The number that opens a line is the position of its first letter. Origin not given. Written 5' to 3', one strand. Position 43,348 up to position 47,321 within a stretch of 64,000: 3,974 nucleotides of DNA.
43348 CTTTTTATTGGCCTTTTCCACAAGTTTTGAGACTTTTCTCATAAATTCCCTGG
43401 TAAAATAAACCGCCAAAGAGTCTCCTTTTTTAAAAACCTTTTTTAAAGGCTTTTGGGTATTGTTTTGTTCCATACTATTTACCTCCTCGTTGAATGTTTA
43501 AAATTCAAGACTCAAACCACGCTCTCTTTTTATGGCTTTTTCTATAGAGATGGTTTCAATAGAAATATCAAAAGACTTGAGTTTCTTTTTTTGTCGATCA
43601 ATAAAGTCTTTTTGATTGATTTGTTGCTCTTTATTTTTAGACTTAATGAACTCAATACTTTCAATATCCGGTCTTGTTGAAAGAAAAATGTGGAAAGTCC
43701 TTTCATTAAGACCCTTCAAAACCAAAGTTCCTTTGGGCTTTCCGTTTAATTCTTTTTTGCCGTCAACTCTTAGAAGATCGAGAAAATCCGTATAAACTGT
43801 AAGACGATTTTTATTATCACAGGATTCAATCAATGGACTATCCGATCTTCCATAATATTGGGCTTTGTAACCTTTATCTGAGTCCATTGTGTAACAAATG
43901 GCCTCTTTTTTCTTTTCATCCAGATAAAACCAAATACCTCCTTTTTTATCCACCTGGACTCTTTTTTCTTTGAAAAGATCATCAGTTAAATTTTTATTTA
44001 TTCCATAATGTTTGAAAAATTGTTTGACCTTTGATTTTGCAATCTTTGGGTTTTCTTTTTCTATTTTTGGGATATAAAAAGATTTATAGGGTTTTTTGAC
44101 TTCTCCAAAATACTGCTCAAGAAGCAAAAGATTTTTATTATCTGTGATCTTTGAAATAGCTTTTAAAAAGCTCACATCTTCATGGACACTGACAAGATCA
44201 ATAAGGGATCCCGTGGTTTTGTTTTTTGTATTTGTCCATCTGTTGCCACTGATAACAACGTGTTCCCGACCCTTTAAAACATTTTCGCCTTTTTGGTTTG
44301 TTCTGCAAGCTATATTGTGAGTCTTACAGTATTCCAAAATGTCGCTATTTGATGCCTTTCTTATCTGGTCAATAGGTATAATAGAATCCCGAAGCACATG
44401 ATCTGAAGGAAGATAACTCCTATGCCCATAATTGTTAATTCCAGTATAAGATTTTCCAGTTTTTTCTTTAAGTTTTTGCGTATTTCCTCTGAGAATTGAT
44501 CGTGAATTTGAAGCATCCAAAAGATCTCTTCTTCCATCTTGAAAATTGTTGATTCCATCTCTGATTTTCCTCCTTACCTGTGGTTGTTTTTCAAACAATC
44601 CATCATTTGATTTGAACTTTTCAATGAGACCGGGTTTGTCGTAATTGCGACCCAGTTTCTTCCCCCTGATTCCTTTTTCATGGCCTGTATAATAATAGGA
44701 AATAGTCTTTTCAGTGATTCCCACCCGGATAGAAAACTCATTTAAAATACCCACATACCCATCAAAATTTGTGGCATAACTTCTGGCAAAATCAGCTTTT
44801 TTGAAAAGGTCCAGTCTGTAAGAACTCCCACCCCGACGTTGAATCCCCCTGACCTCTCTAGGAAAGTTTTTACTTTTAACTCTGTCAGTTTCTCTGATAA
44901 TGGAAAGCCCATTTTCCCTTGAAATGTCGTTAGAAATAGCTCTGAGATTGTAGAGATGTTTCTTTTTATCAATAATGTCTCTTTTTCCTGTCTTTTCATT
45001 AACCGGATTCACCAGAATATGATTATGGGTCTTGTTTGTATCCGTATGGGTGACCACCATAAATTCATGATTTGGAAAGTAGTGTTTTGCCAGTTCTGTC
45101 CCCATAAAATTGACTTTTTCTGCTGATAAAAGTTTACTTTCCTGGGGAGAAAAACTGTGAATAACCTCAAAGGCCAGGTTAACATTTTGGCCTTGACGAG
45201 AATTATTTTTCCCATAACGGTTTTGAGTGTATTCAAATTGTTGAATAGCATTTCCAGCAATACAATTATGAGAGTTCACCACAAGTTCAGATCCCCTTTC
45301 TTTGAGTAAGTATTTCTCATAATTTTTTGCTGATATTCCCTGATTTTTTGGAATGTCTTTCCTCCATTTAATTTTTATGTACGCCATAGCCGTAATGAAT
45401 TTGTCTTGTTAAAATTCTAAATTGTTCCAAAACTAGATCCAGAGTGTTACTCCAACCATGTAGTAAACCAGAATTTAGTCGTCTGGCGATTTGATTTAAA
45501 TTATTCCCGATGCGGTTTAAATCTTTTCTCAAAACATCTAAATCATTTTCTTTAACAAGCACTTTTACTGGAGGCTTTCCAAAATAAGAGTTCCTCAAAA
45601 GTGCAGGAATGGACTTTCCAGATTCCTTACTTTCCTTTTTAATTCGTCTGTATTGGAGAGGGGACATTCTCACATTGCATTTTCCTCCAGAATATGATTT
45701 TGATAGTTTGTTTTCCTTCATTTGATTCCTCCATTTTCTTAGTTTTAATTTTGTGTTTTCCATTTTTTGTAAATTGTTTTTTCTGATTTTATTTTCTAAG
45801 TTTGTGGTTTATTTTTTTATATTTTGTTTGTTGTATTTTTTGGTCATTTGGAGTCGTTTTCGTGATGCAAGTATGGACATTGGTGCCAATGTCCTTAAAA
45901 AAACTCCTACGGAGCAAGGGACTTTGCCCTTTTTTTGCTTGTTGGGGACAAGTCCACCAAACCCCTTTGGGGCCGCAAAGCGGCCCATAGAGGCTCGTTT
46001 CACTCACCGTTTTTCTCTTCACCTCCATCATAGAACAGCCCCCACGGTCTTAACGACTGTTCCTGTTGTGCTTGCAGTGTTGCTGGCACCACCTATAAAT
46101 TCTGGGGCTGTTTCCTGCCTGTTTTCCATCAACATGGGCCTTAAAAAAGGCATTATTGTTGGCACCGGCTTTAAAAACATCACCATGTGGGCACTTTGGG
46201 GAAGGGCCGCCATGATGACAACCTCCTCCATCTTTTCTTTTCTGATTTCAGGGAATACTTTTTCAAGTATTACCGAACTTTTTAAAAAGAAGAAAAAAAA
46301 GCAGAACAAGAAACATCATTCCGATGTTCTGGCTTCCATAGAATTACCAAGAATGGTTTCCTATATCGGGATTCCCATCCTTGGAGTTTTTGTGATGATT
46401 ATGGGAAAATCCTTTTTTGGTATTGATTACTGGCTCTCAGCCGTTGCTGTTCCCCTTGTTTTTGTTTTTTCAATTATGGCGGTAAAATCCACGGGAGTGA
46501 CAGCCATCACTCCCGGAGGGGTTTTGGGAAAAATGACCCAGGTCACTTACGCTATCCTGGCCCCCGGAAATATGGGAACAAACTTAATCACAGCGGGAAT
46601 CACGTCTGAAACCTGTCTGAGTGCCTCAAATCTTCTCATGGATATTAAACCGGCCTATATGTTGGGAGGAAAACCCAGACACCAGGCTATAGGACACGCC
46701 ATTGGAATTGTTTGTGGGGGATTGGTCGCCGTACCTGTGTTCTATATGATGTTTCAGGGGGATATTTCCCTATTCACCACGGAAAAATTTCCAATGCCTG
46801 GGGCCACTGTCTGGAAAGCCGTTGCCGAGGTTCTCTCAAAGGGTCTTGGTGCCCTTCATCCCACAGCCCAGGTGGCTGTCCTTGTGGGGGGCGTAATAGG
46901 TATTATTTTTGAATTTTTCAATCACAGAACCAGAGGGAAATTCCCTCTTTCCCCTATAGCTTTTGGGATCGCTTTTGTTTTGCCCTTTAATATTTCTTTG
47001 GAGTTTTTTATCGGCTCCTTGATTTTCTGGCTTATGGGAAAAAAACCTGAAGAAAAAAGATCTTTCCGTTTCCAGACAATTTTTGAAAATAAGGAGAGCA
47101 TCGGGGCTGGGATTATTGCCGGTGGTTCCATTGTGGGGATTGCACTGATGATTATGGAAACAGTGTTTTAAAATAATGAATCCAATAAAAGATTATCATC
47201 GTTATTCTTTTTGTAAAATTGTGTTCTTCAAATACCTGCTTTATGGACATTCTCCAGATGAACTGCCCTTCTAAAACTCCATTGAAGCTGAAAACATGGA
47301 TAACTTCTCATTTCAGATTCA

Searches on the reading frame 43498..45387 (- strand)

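Call 21: search_protein_families(library=ncbifam, proteins=[window:43498-45387:-], max_evalue=0.00001)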
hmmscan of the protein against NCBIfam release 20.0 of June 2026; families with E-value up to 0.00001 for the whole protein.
window:43498-45387:- (629 aa): 2 families
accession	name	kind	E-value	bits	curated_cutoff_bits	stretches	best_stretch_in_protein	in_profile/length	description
NF040665.1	relax_SAG1250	exception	4.2e-17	61.9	575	1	58-248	66-249/606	SAG1250 family conjugative relaxase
NF041450.1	MobP1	subfamily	2.7e-08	33.5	200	1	56-150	102-192/321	MobP1 family relaxase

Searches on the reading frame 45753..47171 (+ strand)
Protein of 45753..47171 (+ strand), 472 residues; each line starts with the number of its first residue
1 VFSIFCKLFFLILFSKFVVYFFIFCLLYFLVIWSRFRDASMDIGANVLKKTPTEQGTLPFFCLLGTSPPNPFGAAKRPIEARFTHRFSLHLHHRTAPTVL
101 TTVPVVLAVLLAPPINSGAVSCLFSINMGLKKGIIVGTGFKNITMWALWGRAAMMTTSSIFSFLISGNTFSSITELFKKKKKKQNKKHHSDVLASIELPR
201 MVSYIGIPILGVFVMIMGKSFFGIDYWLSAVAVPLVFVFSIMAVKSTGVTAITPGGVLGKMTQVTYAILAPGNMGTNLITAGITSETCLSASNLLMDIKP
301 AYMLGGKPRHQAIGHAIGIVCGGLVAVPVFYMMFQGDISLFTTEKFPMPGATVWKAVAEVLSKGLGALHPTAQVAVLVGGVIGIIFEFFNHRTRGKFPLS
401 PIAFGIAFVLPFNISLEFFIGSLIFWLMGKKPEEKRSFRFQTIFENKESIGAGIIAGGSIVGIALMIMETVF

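Call 21: search_protein_families(library=ncbifam, proteins=[window:45753-47171:+], max_evalue=0.00001)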
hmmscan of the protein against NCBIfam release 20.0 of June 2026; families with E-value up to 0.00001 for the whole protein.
window:45753-47171:+ (472 aa): 2 families
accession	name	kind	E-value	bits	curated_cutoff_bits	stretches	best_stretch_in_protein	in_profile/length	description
TIGR00728.1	OPT_sfam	superfamily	1.6e-22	79.9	128.35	1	159-467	333-655/659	OPT family oligopeptide transporter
TIGR00733.1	TIGR00733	equivalog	1.6e-09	36.8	182.5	1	273-466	391-585/589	OPT family oligopeptide transporter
